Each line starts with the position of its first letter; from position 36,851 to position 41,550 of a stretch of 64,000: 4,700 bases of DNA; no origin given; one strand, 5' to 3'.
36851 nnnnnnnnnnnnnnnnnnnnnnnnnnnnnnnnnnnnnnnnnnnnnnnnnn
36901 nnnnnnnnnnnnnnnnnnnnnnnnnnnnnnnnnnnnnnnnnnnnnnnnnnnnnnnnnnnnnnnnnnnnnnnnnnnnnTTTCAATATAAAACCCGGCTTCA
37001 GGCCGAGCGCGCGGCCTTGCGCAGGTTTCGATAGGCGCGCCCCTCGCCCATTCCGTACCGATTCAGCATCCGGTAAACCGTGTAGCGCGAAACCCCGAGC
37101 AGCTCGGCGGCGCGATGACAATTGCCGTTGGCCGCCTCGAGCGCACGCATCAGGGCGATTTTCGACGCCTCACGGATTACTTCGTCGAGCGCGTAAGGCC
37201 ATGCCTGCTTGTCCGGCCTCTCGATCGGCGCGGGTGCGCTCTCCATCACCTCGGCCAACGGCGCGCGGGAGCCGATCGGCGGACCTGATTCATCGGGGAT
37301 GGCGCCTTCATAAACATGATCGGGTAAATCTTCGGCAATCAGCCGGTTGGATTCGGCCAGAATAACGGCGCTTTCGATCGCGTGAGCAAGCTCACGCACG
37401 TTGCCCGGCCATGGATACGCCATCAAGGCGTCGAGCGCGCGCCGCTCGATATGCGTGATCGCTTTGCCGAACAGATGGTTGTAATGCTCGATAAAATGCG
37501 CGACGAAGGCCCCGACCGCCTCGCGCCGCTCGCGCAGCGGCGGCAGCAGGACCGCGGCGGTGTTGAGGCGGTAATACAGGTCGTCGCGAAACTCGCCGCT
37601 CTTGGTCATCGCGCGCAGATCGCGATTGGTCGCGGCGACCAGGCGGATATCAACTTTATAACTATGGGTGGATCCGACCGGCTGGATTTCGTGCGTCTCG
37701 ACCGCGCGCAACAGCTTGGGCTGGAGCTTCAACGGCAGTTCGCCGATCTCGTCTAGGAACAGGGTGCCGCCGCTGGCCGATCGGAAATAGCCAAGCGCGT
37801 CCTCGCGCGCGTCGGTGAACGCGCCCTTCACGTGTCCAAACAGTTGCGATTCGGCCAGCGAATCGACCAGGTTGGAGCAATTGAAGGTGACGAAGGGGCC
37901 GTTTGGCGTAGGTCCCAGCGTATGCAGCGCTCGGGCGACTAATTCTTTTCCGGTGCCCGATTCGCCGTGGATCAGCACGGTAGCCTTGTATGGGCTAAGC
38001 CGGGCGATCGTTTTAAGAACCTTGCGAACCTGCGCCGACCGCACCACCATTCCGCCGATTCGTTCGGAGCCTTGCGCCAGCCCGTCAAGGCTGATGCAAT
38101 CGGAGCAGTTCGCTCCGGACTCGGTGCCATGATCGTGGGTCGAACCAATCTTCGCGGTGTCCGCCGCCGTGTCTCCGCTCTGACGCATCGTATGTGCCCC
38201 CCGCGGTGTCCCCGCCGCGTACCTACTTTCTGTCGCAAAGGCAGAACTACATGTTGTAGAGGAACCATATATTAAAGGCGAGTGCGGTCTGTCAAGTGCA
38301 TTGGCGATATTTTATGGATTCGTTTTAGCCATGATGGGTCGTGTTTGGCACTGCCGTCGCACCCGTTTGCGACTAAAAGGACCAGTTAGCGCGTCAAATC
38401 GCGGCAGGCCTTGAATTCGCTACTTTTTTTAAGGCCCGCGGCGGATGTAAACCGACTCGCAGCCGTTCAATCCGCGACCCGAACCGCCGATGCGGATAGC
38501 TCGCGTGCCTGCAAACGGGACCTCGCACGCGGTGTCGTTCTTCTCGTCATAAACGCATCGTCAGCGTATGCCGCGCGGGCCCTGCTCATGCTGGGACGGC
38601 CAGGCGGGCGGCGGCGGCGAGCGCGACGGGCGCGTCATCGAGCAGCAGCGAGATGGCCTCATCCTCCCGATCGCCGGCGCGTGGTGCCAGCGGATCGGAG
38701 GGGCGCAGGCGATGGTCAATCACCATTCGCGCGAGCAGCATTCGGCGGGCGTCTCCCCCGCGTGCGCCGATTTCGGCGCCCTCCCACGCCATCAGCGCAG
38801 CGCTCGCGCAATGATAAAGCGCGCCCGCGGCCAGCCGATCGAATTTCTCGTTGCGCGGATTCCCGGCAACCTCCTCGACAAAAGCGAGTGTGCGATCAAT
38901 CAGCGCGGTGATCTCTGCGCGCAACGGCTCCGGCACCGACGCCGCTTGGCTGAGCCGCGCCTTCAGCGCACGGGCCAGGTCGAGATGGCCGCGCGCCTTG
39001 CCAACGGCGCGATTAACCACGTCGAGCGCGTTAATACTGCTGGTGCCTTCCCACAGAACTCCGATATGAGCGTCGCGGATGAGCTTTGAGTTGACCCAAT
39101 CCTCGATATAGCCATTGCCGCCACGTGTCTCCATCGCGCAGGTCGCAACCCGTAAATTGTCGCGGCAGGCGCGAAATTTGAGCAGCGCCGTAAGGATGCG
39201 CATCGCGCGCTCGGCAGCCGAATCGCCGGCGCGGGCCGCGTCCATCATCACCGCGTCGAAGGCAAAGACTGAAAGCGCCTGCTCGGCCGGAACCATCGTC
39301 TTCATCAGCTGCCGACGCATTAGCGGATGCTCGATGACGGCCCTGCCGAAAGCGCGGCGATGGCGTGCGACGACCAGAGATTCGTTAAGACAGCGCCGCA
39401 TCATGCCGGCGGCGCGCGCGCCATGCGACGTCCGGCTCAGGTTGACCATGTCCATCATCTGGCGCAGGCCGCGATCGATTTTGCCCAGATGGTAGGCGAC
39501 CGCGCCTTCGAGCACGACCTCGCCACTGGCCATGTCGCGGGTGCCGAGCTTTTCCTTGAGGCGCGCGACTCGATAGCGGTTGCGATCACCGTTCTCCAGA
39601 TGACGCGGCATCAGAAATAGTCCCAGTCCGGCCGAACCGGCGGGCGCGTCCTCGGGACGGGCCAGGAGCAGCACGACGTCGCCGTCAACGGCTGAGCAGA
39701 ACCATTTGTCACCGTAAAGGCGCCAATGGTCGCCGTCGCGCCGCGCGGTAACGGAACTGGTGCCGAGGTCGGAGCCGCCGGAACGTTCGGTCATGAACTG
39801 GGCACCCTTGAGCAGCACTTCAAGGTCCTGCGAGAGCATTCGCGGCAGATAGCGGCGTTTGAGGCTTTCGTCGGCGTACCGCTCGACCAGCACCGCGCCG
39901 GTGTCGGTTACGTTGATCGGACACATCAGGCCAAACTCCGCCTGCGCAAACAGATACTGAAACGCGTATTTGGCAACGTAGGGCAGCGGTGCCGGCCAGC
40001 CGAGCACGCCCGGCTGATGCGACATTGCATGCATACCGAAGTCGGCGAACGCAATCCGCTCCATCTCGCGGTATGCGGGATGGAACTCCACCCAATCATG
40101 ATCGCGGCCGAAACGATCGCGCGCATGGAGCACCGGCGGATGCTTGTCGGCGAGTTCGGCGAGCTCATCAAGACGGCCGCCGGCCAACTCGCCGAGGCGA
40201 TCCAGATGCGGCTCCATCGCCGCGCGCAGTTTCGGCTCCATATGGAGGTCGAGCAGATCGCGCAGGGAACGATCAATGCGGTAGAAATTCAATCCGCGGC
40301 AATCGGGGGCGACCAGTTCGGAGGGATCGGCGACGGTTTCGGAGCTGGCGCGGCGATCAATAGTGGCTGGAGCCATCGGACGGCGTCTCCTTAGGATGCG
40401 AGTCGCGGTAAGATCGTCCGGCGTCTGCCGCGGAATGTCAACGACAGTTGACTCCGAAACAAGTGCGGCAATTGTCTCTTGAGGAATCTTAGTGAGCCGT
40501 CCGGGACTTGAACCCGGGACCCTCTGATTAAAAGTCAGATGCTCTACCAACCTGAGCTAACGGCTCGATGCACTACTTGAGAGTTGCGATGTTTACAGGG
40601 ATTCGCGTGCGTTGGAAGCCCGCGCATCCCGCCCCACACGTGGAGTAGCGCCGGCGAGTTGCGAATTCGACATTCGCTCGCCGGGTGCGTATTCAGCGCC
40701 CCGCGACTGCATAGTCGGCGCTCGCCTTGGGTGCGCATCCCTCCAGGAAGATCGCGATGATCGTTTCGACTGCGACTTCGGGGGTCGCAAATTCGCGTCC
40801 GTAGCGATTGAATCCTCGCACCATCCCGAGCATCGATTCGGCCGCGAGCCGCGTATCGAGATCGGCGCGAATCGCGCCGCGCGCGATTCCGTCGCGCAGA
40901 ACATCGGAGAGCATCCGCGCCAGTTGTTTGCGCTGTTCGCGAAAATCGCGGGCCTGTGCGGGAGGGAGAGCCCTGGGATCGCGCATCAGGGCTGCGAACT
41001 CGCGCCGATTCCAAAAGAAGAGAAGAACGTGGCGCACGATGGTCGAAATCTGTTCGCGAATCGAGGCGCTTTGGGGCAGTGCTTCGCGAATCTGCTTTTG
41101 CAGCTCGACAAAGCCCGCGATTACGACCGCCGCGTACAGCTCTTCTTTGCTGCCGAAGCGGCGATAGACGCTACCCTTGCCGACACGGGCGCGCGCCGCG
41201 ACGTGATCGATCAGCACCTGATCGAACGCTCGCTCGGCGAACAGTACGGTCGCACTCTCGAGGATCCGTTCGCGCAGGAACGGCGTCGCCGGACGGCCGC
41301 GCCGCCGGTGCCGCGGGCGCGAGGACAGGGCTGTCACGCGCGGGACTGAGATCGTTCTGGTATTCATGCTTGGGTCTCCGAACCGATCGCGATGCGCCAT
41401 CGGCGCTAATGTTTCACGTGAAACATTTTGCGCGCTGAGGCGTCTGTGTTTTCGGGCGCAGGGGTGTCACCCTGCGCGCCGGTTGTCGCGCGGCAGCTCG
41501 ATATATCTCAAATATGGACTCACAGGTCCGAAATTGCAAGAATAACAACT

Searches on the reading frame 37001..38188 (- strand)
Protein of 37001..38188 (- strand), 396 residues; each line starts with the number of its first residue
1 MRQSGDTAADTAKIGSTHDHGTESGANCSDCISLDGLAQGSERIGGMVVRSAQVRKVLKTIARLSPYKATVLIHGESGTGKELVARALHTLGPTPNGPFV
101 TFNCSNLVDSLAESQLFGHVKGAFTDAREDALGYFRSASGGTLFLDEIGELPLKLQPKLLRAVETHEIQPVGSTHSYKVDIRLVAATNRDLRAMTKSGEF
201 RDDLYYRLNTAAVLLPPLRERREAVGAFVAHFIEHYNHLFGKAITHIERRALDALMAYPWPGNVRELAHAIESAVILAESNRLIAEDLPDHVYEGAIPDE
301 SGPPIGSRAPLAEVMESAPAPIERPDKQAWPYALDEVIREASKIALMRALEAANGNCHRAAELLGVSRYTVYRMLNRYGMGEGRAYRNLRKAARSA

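Call 8: search_protein_families(library=pfam, proteins=[window:37001-38188:-], max_evalue=0.01)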
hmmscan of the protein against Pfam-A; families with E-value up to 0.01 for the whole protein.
window:37001-38188:- (396 aa): 12 families
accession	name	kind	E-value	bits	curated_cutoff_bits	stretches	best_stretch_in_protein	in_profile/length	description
PF00158.32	Sigma54_activat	-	3.1e-63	212.9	20.2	1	48-212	2-166/168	Sigma-54 interaction domain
PF25601.1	AAA_lid_14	-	4.8e-22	78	27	1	219-295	1-77/87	AAA+ ATPase lid domain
PF14532.12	Sigma54_activ_2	-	1.6e-17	64.5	25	1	50-218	3-138/138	Sigma-54 interaction domain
PF02954.25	HTH_8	-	3.9e-09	36.5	22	1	338-378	2-42/42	Bacterial regulatory protein, Fis family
PF07728.20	AAA_5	-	1e-06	29.3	22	1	71-189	2-123/139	AAA domain (dynein-related subfamily)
PF00004.35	AAA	-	5e-06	27.4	21.2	1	71-189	1-110/131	ATPase family associated with various cellular activities (AAA)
PF13384.12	HTH_23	-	9.2e-06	25.8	24.6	1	343-381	7-45/50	Homeodomain-like domain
PF13191.12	AAA_16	-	1.6e-05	25.9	32.6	1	48-142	3-101/167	AAA ATPase domain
PF01078.27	Mg_chelatase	-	4.2e-05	23.5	20.3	0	136-189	103-158/207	Magnesium chelatase, subunit ChlI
PF13551.12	HTH_29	-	0.00028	21.4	28.1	1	344-385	2-43/64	Winged helix-turn helix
PF13309.12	HTH_22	-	0.0013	19.1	29.6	1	359-376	46-63/63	HTH domain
PF12728.13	HTH_17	-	0.0014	19.3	27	1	360-377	7-24/51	Helix-turn-helix domain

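Call 11: search_protein_families(library=pfam, proteins=[window:37001-38188:-], max_evalue=1)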
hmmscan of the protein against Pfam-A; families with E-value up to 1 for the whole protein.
window:37001-38188:- (396 aa): 23 families
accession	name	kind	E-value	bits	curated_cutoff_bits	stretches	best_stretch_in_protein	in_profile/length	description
PF00158.32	Sigma54_activat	-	3.1e-63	212.9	20.2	1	48-212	2-166/168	Sigma-54 interaction domain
PF25601.1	AAA_lid_14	-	4.8e-22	78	27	1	219-295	1-77/87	AAA+ ATPase lid domain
PF14532.12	Sigma54_activ_2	-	1.6e-17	64.5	25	1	50-218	3-138/138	Sigma-54 interaction domain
PF02954.25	HTH_8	-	3.9e-09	36.5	22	1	338-378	2-42/42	Bacterial regulatory protein, Fis family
PF07728.20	AAA_5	-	1e-06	29.3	22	1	71-189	2-123/139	AAA domain (dynein-related subfamily)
PF00004.35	AAA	-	5e-06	27.4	21.2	1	71-189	1-110/131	ATPase family associated with various cellular activities (AAA)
PF13384.12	HTH_23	-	9.2e-06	25.8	24.6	1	343-381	7-45/50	Homeodomain-like domain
PF13191.12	AAA_16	-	1.6e-05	25.9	32.6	1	48-142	3-101/167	AAA ATPase domain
PF01078.27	Mg_chelatase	-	4.2e-05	23.5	20.3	1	136-189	103-158/207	Magnesium chelatase, subunit ChlI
PF13551.12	HTH_29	-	0.00028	21.4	28.1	1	344-385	2-43/64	Winged helix-turn helix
PF13309.12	HTH_22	-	0.0013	19.1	29.6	1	359-376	46-63/63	HTH domain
PF12728.13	HTH_17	-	0.0014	19.3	27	1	360-377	7-24/51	Helix-turn-helix domain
PF13518.12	HTH_28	-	0.035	14.6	25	1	347-379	6-37/52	Helix-turn-helix domain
PF06309.17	Torsin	-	0.042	14.4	27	1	44-88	28-73/127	Torsin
PF25201.1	nSTAND6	-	0.046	14.2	27.7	1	59-130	10-77/148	Novel STAND NTPase 6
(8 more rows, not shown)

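Call 51: search_protein_families(library=ncbifam, proteins=[window:37001-38188:-], max_evalue=0.01)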
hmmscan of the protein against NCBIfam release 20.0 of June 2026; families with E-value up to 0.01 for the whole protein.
window:37001-38188:- (396 aa): 31 families (the best 25 are shown)
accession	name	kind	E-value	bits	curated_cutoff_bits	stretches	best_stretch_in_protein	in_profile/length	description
TIGR02915.1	PEP_resp_reg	equivalog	5.3e-90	302.4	502.6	2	39-288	133-382/445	PEP-CTERM-box response regulator transcription factor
NF008469.0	PRK11361.1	equivalog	1.6e-89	300.8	714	1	43-380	141-456/461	acetoacetate metabolism transcriptional regulator AtoC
NF038308.1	RNA_repair_RtcR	equivalog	1.4e-88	298.1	650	1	44-372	179-505/530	RNA repair transcriptional activator RtcR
TIGR01817.1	nifA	equivalog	3.5e-87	293.4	528.85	1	45-373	196-523/534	nif-specific transcriptional activator NifA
NF003451.0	PRK05022.1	equivalog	1.4e-86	291.3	476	1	44-380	189-510/512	nitric oxide reductase transcriptional regulator NorR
NF041552.1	TF_PrdR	equivalog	1.7e-86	290.8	795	2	43-295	265-517/577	sigma-54 dependent transcriptional regulator PrdR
TIGR01818.1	ntrC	equivalog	2.2e-82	277.3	558.6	1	46-375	135-460/463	nitrogen regulation protein NR(I)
NF007689.0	PRK10365.1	equivalog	2.3e-78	263.9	760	1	45-304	139-398/441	sigma-54-dependent response regulator transcription factor ZraR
NF050807.1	TransRegFlbDCaul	equivalog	1.6e-75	254.7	750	1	46-379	119-439/454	sigma-54-dependent transcriptional regulator FlbD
NF041946.1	LuxO_transreg_Vib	equivalog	2e-75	254.4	800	1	39-378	127-460/463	quorum-sensing sigma-54 dependent transcriptional regulator LuxO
TIGR02329.1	propionate_PrpR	equivalog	2.1e-74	251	499.2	1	42-376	209-525/526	propionate catabolism operon regulatory protein PrpR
TIGR02974.1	phageshock_pspF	equivalog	9.3e-73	245.3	443.55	1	50-378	4-336/336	phage shock protein operon transcriptional activator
NF008176.1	PRK10923.1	equivalog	1.6e-69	234.7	620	1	45-380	138-468/469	nitrogen regulation protein NR(I)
NF011953.0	PRK15424.1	equivalog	1.7e-69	234.9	703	1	41-377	215-533/538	propionate catabolism operon regulatory protein PrpR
NF011958.0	PRK15429.1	equivalog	2e-69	234.9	830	1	42-293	376-626/692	formate hydrogenlyase transcriptional activator FlhA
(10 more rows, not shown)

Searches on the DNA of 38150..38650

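Call 43: search_rna_families(source=window, start=38150, end=38650, threshold=evalue, max_evalue=5)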
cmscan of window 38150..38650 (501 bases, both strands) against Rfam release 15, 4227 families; matches with E-value up to 5: 2.
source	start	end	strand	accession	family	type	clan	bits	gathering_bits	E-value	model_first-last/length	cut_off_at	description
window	38400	38443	+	RF00239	mir-124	Gene; miRNA;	-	17.8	49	0.33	14-59/72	no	mir-124 microRNA precursor family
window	38548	38615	-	RF03076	Streptomyces-metH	Gene; sRNA;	-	14.5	50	4.9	1-120/120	no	Streptomyces-metH RNA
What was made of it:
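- Tried and rejected: It has no Rfam match (call 43).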

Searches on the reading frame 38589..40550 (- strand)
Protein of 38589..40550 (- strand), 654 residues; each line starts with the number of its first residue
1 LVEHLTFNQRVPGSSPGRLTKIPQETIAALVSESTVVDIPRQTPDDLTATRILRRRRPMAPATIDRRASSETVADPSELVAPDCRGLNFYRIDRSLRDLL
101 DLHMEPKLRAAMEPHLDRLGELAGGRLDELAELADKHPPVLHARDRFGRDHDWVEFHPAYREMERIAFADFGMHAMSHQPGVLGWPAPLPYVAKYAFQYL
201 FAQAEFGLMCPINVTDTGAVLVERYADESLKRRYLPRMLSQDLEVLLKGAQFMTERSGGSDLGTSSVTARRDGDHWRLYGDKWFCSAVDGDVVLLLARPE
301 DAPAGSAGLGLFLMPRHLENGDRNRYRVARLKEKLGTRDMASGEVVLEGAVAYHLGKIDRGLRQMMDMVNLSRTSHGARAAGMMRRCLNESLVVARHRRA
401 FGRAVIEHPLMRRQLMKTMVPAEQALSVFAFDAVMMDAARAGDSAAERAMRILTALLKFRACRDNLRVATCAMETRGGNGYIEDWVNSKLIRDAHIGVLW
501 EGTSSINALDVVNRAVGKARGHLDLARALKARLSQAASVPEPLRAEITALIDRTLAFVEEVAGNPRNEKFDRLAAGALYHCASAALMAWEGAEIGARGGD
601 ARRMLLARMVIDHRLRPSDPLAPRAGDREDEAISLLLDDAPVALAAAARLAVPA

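Call 8: search_protein_families(library=pfam, proteins=[window:38589-40550:-], max_evalue=0.01)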
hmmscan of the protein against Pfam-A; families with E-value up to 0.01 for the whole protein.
window:38589-40550:- (654 aa): 4 families
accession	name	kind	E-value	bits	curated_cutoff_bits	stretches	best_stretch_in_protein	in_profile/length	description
PF00441.29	Acyl-CoA_dh_1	-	3.5e-27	95.8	22.4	1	359-514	1-148/150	Acyl-CoA dehydrogenase, C-terminal domain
PF18158.6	AidB_N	-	1.5e-21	77.5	22.9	1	82-242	4-153/156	Adaptive response protein AidB N-terminal domain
PF02770.24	Acyl-CoA_dh_M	-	1.4e-12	48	33.3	1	251-348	2-95/97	Acyl-CoA dehydrogenase, middle domain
PF08028.16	Acyl-CoA_dh_2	-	0.0022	18.7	22.7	1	376-503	3-132/134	Acyl-CoA dehydrogenase, C-terminal domain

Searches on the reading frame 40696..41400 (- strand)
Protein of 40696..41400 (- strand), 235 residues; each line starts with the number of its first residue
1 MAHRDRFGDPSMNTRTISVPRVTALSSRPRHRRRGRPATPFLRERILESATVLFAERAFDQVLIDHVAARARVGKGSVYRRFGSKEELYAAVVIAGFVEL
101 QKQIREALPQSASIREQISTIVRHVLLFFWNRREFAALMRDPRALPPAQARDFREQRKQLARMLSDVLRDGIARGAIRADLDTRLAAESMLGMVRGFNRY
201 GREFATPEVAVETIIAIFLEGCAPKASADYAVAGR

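Call 8: search_protein_families(library=pfam, proteins=[window:40696-41400:-], max_evalue=0.01)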
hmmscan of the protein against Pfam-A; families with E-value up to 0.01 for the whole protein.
window:40696-41400:- (235 aa): 7 families
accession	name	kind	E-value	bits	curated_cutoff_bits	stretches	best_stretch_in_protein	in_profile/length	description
PF00440.29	TetR_N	-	5.6e-14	52.1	24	1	46-92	1-47/47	Bacterial regulatory proteins, tetR family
PF17932.6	TetR_C_24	-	2.7e-13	50.6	26.4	1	113-196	3-86/114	Tetracyclin repressor-like, C-terminal domain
PF16859.10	TetR_C_11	-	0.00012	22.9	32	1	135-195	31-91/113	Tetracyclin repressor-like, C-terminal domain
PF16925.10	TetR_C_13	-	0.00016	22.4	27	1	144-202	36-94/109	Tetracyclin repressor-like, C-terminal domain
PF17938.6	TetR_C_29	-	0.00035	21.1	26.2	1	116-184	3-74/119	Tetracyclin repressor-like, C-terminal domain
PF14246.11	TetR_C_7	-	0.00077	19.9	22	1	147-200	34-87/119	AefR-like transcriptional repressor, C-terminal domain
PF13977.11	TetR_C_6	-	0.0013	19.3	27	1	147-197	37-86/115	BetI-type transcriptional repressor, C-terminal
